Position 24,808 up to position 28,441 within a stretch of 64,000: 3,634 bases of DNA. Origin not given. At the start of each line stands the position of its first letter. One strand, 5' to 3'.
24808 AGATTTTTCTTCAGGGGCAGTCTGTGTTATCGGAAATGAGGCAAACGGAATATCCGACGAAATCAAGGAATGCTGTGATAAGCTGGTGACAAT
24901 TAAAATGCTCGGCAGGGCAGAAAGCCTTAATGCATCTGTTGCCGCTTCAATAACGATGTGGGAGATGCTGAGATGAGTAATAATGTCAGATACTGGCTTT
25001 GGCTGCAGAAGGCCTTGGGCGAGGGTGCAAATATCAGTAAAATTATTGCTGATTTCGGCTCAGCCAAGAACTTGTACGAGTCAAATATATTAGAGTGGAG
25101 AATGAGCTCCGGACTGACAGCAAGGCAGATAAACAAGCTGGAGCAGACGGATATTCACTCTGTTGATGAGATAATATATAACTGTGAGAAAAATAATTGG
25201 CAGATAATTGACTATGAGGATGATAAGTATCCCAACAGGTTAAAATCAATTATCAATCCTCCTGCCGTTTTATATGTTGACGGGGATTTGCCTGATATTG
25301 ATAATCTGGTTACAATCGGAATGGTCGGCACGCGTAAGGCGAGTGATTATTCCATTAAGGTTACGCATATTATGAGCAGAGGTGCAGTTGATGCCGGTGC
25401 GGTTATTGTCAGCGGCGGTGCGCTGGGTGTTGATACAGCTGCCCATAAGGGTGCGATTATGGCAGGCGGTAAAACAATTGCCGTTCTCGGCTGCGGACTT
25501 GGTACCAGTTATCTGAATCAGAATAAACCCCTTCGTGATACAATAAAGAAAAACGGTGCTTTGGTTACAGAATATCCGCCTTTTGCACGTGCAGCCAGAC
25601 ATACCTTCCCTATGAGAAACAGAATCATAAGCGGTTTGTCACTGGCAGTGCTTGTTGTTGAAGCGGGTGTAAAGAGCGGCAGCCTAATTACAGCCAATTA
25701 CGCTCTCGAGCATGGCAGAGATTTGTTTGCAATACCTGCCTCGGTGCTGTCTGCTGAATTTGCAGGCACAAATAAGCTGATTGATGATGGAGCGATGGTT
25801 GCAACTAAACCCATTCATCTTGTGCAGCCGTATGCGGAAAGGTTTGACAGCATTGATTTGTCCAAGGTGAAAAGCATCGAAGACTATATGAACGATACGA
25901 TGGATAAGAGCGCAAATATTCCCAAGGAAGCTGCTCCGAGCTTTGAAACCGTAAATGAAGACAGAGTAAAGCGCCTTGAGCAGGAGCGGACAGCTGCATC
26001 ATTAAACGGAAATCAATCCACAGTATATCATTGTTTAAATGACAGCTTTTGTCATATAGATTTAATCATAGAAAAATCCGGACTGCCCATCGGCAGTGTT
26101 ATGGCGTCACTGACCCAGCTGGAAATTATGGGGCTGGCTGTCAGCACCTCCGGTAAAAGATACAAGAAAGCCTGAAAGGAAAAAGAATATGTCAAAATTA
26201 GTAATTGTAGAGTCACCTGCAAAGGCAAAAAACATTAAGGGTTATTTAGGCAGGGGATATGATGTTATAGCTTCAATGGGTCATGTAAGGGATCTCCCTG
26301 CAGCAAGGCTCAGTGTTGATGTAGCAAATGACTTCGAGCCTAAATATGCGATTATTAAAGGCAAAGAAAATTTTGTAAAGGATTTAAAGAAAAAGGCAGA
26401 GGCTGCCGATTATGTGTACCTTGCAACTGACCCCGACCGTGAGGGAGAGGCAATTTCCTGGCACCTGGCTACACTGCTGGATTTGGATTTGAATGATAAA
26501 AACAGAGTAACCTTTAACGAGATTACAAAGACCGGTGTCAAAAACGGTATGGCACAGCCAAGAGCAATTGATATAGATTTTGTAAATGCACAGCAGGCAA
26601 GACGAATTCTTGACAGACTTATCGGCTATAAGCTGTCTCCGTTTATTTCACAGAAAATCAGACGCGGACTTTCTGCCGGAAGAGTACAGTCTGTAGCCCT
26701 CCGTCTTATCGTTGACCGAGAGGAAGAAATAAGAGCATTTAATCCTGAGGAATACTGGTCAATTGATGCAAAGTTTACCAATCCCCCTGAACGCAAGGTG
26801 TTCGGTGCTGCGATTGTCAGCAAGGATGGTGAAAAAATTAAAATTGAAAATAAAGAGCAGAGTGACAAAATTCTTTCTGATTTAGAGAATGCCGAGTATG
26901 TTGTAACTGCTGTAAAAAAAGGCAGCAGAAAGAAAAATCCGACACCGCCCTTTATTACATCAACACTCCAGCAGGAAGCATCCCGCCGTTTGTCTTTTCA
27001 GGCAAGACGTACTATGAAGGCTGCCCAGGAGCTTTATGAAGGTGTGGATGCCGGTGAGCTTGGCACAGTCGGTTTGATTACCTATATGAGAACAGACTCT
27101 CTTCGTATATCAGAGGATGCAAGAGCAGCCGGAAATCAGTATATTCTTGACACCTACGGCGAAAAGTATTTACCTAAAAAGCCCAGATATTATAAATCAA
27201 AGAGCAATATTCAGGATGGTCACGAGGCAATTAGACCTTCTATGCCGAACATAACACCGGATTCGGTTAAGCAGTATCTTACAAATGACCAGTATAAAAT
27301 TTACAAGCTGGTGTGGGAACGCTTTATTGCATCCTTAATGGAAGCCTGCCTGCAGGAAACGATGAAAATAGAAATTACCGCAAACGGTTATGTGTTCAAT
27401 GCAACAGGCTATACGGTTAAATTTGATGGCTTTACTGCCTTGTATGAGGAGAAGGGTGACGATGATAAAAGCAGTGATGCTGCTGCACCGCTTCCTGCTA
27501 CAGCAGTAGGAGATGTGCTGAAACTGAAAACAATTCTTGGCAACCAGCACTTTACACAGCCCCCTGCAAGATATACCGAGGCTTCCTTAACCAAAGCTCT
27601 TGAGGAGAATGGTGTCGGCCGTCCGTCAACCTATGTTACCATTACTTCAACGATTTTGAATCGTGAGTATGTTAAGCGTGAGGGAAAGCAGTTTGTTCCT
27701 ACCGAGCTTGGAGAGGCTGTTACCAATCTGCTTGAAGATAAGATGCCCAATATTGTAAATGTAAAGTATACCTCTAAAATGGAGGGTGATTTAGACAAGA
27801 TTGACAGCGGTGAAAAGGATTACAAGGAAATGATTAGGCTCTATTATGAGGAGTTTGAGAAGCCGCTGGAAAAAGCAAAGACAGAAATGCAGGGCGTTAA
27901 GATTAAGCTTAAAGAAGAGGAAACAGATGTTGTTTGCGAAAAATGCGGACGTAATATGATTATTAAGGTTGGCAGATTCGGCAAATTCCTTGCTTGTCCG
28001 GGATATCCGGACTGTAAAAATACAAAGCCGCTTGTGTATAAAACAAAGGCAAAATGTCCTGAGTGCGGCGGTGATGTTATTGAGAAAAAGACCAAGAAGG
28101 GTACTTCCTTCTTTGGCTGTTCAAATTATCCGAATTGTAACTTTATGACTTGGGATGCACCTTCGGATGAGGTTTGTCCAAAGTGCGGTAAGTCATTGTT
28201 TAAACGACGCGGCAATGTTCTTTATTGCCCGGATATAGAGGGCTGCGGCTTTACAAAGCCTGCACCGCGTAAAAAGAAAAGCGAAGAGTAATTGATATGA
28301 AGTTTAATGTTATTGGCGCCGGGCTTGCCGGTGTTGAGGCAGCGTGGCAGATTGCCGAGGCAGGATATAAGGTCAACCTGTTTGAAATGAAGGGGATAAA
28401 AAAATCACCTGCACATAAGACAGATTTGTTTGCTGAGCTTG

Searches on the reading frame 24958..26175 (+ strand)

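Call 7: search_protein_families(library=pfam, proteins=[window:24958-26175:+], max_evalue=0.01)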
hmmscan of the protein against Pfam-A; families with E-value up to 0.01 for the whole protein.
window:24958-26175:+ (405 aa): 2 families
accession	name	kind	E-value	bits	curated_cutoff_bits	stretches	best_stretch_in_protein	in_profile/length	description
PF02481.21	DNA_processg_A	-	1.6e-71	240.3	29.6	1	76-283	2-211/212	DNA recombination-mediator protein A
PF17782.7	DprA_WH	-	2.3e-10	40.8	22.9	1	342-400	3-61/61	DprA winged helix domain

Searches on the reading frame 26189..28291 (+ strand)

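Call 7: search_protein_families(library=pfam, proteins=[window:26189-28291:+], max_evalue=0.01)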
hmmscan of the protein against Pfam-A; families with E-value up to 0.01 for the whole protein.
window:26189-28291:+ (700 aa): 5 families
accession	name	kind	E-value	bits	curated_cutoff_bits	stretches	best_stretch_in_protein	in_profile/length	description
PF01131.25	Topoisom_bac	-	3.1e-124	415.6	35.1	1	127-549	2-410/411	DNA topoisomerase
PF01396.24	Zn_ribbon_Top1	-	1.4e-29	102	32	2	621-657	2-37/39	Topoisomerase DNA binding C4 zinc finger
PF01751.28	Toprim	-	1.4e-22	80.1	23.1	1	3-112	1-96/96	Toprim domain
PF09723.15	Zn_ribbon_8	-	0.0013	19.2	34.4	0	653-673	21-39/41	Zinc ribbon domain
PF13248.11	Zn_ribbon_3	-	0.0079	16.1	27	0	658-669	14-25/26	zinc-ribbon domain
